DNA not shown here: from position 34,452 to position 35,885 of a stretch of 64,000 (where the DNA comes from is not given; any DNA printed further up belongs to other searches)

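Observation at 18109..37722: Three paralogous Arn-like modules (PLP enzyme + SDR + DPM1-like GT2 + GT-C) with ArnA split into separate formyltransferase and decarboxylase genes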

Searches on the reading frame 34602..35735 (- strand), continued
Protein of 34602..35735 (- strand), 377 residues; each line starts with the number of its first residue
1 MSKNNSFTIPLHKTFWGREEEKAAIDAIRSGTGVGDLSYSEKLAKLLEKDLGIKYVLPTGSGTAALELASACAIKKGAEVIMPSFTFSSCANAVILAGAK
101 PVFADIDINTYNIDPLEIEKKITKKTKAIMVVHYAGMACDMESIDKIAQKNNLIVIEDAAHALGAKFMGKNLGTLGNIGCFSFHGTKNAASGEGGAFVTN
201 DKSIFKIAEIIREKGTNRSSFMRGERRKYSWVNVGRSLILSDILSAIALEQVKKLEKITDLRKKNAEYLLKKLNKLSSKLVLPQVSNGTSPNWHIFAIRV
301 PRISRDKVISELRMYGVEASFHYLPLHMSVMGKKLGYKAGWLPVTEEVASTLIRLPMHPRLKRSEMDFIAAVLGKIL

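Call 54: search_protein_families(library=ncbifam, proteins=[L033:3781-4167:+, L033:4149-5300:+, L033:5304-6314:+, L033:6363-7319:+, L033:7329-8027:+, L033:8031-8402:+, L033:8383-10002:+, L033:9998-11131:+, L033:11135-12328:+, L033:12325-12822:+], max_evalue=0.00001)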
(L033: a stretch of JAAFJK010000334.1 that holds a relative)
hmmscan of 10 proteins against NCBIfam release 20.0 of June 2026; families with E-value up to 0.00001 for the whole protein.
L033:3781-4167:+ (129 aa): 0 families

L033:4149-5300:+ (384 aa): 67 families (the best 25 are shown)
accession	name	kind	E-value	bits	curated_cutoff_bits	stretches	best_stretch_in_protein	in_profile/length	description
NF005313.0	PRK06847.1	subfamily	7.7e-59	199.5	372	1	9-353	5-353/375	hypothetical protein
NF005243.0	PRK06753.1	equivalog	3.4e-54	184.1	365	1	9-375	1-362/374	hypothetical protein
NF033623.1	urate_HpxO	equivalog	2.7e-49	168.1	500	1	10-346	1-341/381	FAD-dependent urate hydroxylase HpxO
NF005761.0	PRK07588.1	equivalog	1e-45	156.4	454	2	9-177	1-170/392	FAD-binding domain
NF033476.1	tet_destruct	subfamily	4.4e-36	124.7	550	1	9-330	4-330/386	tetracycline destructase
NF005720.0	PRK07538.1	subfamily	2.1e-34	119.2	400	2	8-180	2-182/418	hypothetical protein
NF006021.0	PRK08163.1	equivalog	1.7e-32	112.9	459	2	7-175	4-177/398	3-hydroxybenzoate 6-monooxygenase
TIGR03219.1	salicylate_mono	equivalog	3e-30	105.2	446.35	2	10-172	2-166/414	salicylate 1-monooxygenase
NF005566.0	PRK07236.1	subfamily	4.9e-30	104.7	333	2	5-177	3-166/386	hypothetical protein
TIGR01988.1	Ubi-OHases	subfamily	1.5e-28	99.8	224.65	1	10-368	1-370/387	ubiquinone biosynthesis hydroxylase, UbiH/UbiF/VisC/COQ6 family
NF005062.0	PRK06475.1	equivalog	1.8e-28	99.5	524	1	7-377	2-387/401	FAD-binding protein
NF004829.0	PRK06183.1-3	subfamily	3.8e-25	88.6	390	2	5-173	5-183/520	bifunctional 3-(3-hydroxy-phenyl)propionate/3-hydroxycinnamic acid hydroxylase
NF005788.0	PRK07608.1-3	equivalog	5.5e-25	87.9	478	1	7-368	1-370/388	UbiH/UbiF family hydroxylase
TIGR01984.1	UbiH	equivalog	6.1e-25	87.8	392.2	1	10-367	1-364/382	2-octaprenyl-6-methoxyphenyl hydroxylase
NF005452.0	PRK07045.1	equivalog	1.2e-22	80.4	397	1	8-330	5-337/388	putative monooxygenase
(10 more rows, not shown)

L033:5304-6314:+ (337 aa): 27 families (the best 25 are shown)
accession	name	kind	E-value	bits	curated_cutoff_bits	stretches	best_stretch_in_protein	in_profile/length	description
TIGR04180.1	EDH_00030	hypoth_equivalog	5.4e-58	196.4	475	1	7-305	1-297/297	NAD-dependent 4,6-dehydratase LegB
TIGR01181.1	dTDP_gluc_dehyt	equivalog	8.3e-56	189.4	365.1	1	7-321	2-315/321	dTDP-glucose 4,6-dehydratase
TIGR01179.1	galE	equivalog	3.5e-51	174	262.3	1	7-323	2-330/332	UDP-glucose 4-epimerase GalE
NF011728.1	PRK15181.1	equivalog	4e-38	131.3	760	1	4-321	15-341/348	Vi polysaccharide biosynthesis UDP-N-acetylglucosaminuronic acid C-4 epimerase TviC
NF007956.0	PRK10675.1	subfamily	1.5e-32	113.1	394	1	6-305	2-317/338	UDP-glucose 4-epimerase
TIGR02197.1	heptose_epim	equivalog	4.5e-30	104.9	274.6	1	7-278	1-270/316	ADP-glyceromanno-heptose 6-epimerase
NF007490.0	PRK10084.1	subfamily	4.7e-29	101.5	649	1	6-333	2-350/361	dTDP-glucose 4,6-dehydratase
NF007582.0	PRK10217.1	equivalog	3.2e-27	95.6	698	1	6-318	3-332/355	dTDP-glucose 4,6-dehydratase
NF008360.0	PRK11150.1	equivalog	3.4e-21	75.8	452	1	7-280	2-267/310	ADP-glyceromanno-heptose 6-epimerase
TIGR01472.1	gmd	equivalog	4.1e-20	72.3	415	1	8-260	4-269/342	GDP-mannose 4,6-dehydratase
TIGR03466.1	HpnA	hypoth_equivalog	9.3e-20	70.8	367.65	1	7-173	3-166/327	hopanoid-associated sugar epimerase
TIGR02622.1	CDP_4_6_dhtase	equivalog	1.3e-17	64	278.45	1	6-333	6-346/352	CDP-glucose 4,6-dehydratase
NF047922.1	GDPFucSynFcl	equivalog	2.4e-17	63.3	500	1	103-322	85-306/308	GDP-L-fucose synthase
NF008872.0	PRK11908.1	equivalog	3.7e-16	59.1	294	1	6-268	3-272/349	bifunctional UDP-4-keto-pentose/UDP-xylose synthase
NF043036.1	ErythonDh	equivalog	9.1e-16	57.9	325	1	6-159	2-161/321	D-erythronate dehydrogenase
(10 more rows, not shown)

L033:6363-7319:+ (319 aa): 8 families
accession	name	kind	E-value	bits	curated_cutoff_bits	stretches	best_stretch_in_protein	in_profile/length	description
NF047588.1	GlcsyltransPgfSStrep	equivalog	5.2e-71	239.4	500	1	17-316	3-304/308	glycosyltransferase PgfS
NF007986.1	PRK10714.1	equivalog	4.8e-62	209.8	529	1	16-318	7-312/316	undecaprenyl-phosphate 4-deoxy-4-formamido-L-arabinose transferase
NF047683.1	TeichurnBiosyTuaG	equivalog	1e-12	48.2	400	1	13-115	4-103/252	teichuronic acid biosynthesis protein TuaG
TIGR03937.1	PgaC_IcaA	equivalog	2e-11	43.5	422.3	1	13-108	43-135/407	poly-beta-1,6-N-acetyl-D-glucosamine synthase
NF007482.0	PRK10073.1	equivalog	6.7e-11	41.8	423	1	14-114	5-101/334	glycosyltransferase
NF050050.1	ProtGlycPglI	equivalog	1.5e-10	40.9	500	1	14-143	1-128/306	GalNAc(5)-diNAcBac-PP-undecaprenol beta-1,3-glucosyltransferase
NF041875.1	EPS_EpsD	equivalog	3.9e-09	36.4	370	1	18-130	2-112/325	exopolysaccharide biosynthesis glycosyltransferase EpsD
TIGR03965.1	mycofact_glyco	equivalog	7.2e-06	25.1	280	0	16-113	75-169/467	mycofactocin biosynthesis glycosyltransferase MftF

L033:7329-8027:+ (233 aa): 8 families
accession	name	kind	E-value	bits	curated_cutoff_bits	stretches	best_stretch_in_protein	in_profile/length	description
NF008212.0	PRK10975.1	equivalog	1.3e-29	103.7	219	1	3-226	5-226/232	dTDP-4-amino-4,6-dideoxy-D-galactose acyltransferase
TIGR02382.1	wecD_rffC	equivalog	5.1e-14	52.3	195.1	1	60-224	20-184/191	dTDP-4-amino-4,6-dideoxy-D-galactose acyltransferase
TIGR01575.1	rimI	equivalog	1.2e-11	44.9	86.4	1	126-229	13-121/132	ribosomal protein S18-alanine N-acetyltransferase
NF002959.0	PRK03624.1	equivalog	3.8e-08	33.2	124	1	140-224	49-133/147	GNAT family acetyltransferase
NF007853.0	PRK10562.1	equivalog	1.4e-06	28.6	125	1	86-224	2-124/146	N-acetyltransferase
TIGR03585.1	PseH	equivalog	2.3e-06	27.8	93.1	1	129-230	41-143/156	UDP-4-amino-4,6-dideoxy-N-acetyl-beta-L-altrosamine N-acetyltransferase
NF000359.1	sat3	exception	2.6e-06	27.6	360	1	142-224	73-156/180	streptothricin N-acetyltransferase Sat3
NF007807.0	PRK10514.1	equivalog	7.4e-06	25.9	134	0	163-222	70-124/147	acetyltransferase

L033:8031-8402:+ (124 aa): 2 families
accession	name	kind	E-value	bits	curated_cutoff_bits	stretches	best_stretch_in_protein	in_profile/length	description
NF002816.2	PRK02971.1-2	equivalog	9.1e-16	58.4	99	1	16-119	12-115/120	4-amino-4-deoxy-L-arabinose-phosphoundecaprenol flippase subunit ArnF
NF011625.2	PRK15051.1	equivalog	2.5e-07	30.9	92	1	19-119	6-106/111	4-amino-4-deoxy-L-arabinose-phosphoundecaprenol flippase subunit ArnE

L033:8383-10002:+ (540 aa): 0 families

L033:9998-11131:+ (378 aa): 15 families
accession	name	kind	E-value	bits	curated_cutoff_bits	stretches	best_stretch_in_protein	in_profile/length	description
NF008687.0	PRK11706.1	equivalog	1e-177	590.5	375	1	6-377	2-374/375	dTDP-4-amino-4,6-dideoxygalactose transaminase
TIGR02379.1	ECA_wecE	subfamily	5.2e-165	548.8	434.85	1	6-378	2-376/376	dTDP-4-amino-4,6-dideoxy-D-glucose transaminase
NF008658.2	PRK11658.1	equivalog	1.4e-69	234.5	631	1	4-374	3-374/379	UDP-4-amino-4-deoxy-L-arabinose aminotransferase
TIGR03588.1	PseC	equivalog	2e-67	227.7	423.5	1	6-375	2-378/380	UDP-4-amino-4,6-dideoxy-N-acetyl-beta-L-altrosamine transaminase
TIGR04181.1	NHT_00031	hypoth_equivalog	1.1e-60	205.4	420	1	6-356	1-357/359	LegC family aminotransferase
NF011936.0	PRK15407.1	equivalog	1.3e-41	142.8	423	2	34-213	64-251/440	lipopolysaccharide biosynthesis protein RfbH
TIGR04427.1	PLP_DesI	equivalog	1.5e-38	132.9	650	1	24-358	41-364/390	dTDP-4-dehydro-6-deoxyglucose aminotransferase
NF005816.0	PRK07682.1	equivalog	1.1e-07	30.9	620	1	52-164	92-210/390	aminotransferase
NF041364.1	GntC_guanitoxin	equivalog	1.3e-07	30.9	415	1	52-157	62-174/356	guanitoxin biosynthesis PLP-dependent (S)-gamma-hydroxy-L-arginine cyclodehydratase GntC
NF004650.0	PRK05994.1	equivalog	4.1e-07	29.1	667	1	56-193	83-216/427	O-acetylhomoserine aminocarboxypropyltransferase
NF005817.0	PRK07683.1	equivalog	4.8e-07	28.8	575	1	42-157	76-201/387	aminotransferase A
NF004975.0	PRK06348.1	equivalog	8.9e-07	28.2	549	1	32-166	67-211/384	pyridoxal phosphate-dependent aminotransferase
NF005744.0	PRK07568.1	subfamily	3.2e-06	26.2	389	1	47-176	85-220/398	pyridoxal phosphate-dependent aminotransferase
NF006096.0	PRK08248.1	equivalog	4e-06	25.7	726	1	55-193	83-217/431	homocysteine synthase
NF004621.0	PRK05957.1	equivalog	7.9e-06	24.8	498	0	51-160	89-203/389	pyridoxal phosphate-dependent aminotransferase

L033:11135-12328:+ (398 aa): 0 families

L033:12325-12822:+ (166 aa): 0 families
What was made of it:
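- On Arn pathway: An ArnF-like protein was readily detected in L033 with the same tool (call 54).
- Closest known: ECA Fuc4NAc branch. Same: In L033 a true WecE is combined with an ArnC-like GT2, an ArnF-like protein and a large membrane protein (call 54).
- A positional analogue exists in a Cytophagales locus: a 4,6-dehydratase-like SDR, an ArnC-like GT2, a WecD-like GNAT, an ArnF-like protein, a membrane protein and a true WecE (call 54). Bacteroidota cassettes couple a true WecE with an ArnC-like GT2, a WecD-like GNAT and a 4,6-dehydratase-like SDR (call 54).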

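Call 71: search_protein_representatives(protein=window:34602-35735:-)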
Query: 377 residues. Proteins with E-value up to 0.001 (for the whole library): 64418; up to 1e-10: 37861; up to 1e-30: 7965. The best 150 are listed.
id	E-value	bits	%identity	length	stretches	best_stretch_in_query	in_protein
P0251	3.7e-111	387.7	51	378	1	4-374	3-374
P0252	5.3e-96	337.8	49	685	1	13-370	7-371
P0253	9.1e-95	333.8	45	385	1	9-371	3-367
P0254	5.0e-93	328.1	50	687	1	32-370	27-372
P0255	5.4e-93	327.9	46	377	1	9-375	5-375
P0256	1.6e-91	323.1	44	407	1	8-375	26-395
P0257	4.4e-90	318.4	48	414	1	10-373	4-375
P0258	1.4e-89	316.7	44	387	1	9-376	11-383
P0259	3.2e-89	315.5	45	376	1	9-373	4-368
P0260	3.9e-88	312.0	45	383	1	5-370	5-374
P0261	1.6e-87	309.9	33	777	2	7-373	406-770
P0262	2.7e-87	309.2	46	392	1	9-373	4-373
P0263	3.6e-87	308.8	45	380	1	23-370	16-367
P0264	6.0e-87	308.1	44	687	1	11-372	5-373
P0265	7.7e-86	304.4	32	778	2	9-372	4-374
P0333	6.4e-71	255.3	41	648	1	30-366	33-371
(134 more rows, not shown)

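Call 75: find_encoding_contigs(protein=P0333, flank=10000, max_places=3)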
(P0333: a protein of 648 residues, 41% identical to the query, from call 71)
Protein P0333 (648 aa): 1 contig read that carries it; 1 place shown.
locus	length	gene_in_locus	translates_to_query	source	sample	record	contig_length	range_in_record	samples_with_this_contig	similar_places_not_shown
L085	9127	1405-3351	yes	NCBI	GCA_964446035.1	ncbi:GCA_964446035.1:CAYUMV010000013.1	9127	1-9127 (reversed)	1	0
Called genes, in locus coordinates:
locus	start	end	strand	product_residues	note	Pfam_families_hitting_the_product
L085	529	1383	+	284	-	PF00535:Glycos_transf_2, PF13641:Glyco_tranf_2_3 (weak)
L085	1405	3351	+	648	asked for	PF01041:DegT_DnrJ_EryC1, PF00535:Glycos_transf_2, PF10111:Glyco_tranf_2_2 (weak), PF13641:Glyco_tranf_2_3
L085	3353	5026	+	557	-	-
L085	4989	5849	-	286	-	PF08241:Methyltransf_11, PF13649:Methyltransf_25, PF13489:Methyltransf_23, PF13847:Methyltransf_31 (weak)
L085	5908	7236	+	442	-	PF00551:Formyl_trans_N, PF13302:Acetyltransf_3, PF13420:Acetyltransf_4, PF00583:Acetyltransf_1, PF13508:Acetyltransf_7 (weak)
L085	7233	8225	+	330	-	PF13480:Acetyltransf_6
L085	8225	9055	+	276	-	PF00535:Glycos_transf_2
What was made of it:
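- A Formyl_trans_N-GNAT fusion lies 2.5 kb from the DegT-GT2 fusion in L085 (call 75).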
